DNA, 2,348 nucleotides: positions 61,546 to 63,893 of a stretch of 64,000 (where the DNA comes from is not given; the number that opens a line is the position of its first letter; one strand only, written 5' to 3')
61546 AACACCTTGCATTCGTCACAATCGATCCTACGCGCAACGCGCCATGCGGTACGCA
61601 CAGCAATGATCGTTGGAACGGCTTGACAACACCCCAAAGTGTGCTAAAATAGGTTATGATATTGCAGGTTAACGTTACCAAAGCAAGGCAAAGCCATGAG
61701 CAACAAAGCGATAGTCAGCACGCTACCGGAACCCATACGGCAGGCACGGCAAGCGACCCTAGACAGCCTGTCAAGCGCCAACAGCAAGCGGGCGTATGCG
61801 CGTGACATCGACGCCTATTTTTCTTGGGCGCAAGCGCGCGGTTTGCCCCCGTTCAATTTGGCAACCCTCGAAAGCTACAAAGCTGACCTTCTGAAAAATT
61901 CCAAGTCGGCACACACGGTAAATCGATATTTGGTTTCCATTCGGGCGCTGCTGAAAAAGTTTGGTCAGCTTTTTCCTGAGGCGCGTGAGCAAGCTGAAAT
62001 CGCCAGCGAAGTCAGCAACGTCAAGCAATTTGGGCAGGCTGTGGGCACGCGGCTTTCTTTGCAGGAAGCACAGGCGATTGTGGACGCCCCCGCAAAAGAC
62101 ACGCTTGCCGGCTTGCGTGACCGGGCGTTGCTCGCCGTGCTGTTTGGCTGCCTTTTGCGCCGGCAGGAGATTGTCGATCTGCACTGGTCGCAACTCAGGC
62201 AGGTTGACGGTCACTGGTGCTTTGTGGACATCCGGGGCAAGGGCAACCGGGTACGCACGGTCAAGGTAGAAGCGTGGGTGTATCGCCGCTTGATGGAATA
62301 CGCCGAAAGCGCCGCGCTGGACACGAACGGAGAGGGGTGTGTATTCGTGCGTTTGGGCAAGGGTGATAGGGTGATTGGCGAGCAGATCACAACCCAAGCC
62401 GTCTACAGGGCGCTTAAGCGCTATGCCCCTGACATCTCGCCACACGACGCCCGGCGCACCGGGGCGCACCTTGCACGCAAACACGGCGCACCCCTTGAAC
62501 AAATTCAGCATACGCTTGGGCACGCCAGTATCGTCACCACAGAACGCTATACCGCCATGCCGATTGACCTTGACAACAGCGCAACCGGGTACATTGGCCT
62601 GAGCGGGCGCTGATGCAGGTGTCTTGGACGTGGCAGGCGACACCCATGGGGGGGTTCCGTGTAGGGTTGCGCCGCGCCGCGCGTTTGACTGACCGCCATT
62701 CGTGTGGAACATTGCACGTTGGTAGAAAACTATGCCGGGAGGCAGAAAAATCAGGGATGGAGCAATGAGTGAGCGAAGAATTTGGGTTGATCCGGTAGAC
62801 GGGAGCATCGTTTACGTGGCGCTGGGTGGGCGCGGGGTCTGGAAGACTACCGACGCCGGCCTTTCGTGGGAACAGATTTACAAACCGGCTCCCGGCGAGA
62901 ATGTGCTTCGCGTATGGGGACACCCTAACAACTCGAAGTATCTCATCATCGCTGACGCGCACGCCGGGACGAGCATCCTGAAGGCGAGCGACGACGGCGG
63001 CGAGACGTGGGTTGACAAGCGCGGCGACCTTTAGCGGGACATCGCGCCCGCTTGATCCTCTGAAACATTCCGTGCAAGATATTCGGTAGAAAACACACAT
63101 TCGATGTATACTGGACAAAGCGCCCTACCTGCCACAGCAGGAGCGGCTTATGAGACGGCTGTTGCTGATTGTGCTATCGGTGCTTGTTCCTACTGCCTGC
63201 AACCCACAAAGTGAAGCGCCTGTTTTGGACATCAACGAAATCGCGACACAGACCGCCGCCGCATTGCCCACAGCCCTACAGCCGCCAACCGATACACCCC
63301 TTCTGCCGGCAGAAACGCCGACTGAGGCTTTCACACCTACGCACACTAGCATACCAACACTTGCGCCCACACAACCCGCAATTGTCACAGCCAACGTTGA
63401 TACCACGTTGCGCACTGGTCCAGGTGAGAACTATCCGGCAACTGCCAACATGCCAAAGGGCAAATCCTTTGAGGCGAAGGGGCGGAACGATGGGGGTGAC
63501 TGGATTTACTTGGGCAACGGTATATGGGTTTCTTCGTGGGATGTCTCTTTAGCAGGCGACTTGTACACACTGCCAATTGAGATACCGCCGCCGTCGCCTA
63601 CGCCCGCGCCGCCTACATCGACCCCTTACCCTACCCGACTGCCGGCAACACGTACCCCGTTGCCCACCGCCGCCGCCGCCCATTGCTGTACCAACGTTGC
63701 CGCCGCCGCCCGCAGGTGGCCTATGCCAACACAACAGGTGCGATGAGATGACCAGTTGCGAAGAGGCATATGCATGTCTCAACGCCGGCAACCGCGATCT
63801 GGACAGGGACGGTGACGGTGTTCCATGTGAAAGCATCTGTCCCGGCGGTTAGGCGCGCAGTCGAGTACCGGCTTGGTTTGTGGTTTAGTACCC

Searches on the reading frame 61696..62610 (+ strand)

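Call 82: search_protein_families(library=pfam, proteins=[window:61696-62610:+], max_evalue=0.001)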
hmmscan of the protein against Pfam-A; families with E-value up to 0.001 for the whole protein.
window:61696-62610:+ (305 aa): 2 families
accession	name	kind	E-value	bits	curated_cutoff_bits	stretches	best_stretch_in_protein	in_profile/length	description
PF00589.27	Phage_integrase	-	1.7e-23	83.7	27.1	1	119-287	2-167/172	Phage integrase family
PF02899.23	Phage_int_SAM_1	-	2e-06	28.4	22.3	1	27-87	15-77/83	Phage integrase, N-terminal SAM-like domain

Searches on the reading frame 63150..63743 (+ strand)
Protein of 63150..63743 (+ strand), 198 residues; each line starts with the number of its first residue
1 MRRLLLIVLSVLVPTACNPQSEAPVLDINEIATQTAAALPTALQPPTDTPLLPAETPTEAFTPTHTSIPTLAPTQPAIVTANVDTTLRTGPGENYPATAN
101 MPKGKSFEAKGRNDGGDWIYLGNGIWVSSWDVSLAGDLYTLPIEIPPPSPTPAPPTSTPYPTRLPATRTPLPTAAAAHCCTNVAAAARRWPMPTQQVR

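Call 82: search_protein_families(library=pfam, proteins=[window:63150-63743:+], max_evalue=0.001)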
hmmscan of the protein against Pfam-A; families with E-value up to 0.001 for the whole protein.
window:63150-63743:+ (198 aa): 1 family
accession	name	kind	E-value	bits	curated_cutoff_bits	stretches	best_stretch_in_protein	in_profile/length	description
PF08239.17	SH3_3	-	0.00021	21.8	27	1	86-133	4-54/54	Bacterial SH3 domain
